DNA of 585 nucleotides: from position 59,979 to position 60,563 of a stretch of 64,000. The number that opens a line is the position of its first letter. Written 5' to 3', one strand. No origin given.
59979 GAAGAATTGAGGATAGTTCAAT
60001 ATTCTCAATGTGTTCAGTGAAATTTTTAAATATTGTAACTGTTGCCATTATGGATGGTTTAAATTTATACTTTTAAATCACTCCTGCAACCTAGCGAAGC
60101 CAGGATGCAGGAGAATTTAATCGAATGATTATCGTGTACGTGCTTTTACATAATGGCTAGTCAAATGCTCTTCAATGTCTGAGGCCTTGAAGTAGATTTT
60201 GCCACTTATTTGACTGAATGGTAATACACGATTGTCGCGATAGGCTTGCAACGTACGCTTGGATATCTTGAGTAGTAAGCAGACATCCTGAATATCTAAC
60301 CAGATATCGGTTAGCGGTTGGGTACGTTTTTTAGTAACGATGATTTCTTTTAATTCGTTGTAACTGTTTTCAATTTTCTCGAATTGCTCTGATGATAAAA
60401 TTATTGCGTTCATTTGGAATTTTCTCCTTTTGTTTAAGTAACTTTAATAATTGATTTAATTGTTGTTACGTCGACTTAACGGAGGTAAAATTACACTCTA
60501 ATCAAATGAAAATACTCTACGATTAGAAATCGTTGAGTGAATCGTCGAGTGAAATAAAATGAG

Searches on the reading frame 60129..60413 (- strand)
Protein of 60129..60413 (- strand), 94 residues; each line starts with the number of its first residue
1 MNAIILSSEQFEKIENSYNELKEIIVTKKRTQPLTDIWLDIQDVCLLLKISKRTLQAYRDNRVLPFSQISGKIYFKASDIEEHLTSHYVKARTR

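Call 17: search_protein_families(library=pfam, proteins=[window:60129-60413:-], max_evalue=0.01)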
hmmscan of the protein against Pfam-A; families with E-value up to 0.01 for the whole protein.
window:60129-60413:- (94 aa): 1 family
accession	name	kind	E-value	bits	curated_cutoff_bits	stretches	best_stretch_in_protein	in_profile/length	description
PF12728.13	HTH_17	-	1.9e-12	47.6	27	1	38-87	1-50/51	Helix-turn-helix domain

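Call 18: search_protein_families(library=padloc, proteins=[window:60129-60413:-], max_evalue=0.01)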
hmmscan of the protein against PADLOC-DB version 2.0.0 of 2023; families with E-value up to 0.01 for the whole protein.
window:60129-60413:- (94 aa): 1 family
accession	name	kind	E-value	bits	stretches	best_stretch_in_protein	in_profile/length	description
PDLC04133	mad1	-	3.2e-05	22.1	1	38-82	5-49/60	mads_1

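Call 46: search_protein_families(library=phrogs, proteins=[window:60129-60413:-], max_evalue=0.01)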
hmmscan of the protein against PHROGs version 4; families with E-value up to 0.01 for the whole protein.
window:60129-60413:- (94 aa): 8 families
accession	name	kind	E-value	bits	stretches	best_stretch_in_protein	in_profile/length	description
phrog_25262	-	unknown function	3.3e-06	28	1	13-91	8-88/106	-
phrog_66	-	integration and excision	1.7e-05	25.7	1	25-93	80-149/412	excisionase and transcriptional regulator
phrog_17942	-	unknown function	4.6e-05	24.8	1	13-93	52-129/132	-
phrog_668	-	DNA, RNA and nucleotide metabolism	9.6e-05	23.1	1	12-87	41-113/181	HTH DNA binding protein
phrog_15534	-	DNA, RNA and nucleotide metabolism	0.00065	21.2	1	5-86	13-90/93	HTH DNA binding protein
phrog_1840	-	integration and excision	0.00066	21.1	1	41-92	9-61/90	excisionase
phrog_7735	-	integration and excision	0.0022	19.3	1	39-87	6-53/99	excisionase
phrog_5164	-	unknown function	0.0054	17.9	0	8-52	14-58/91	-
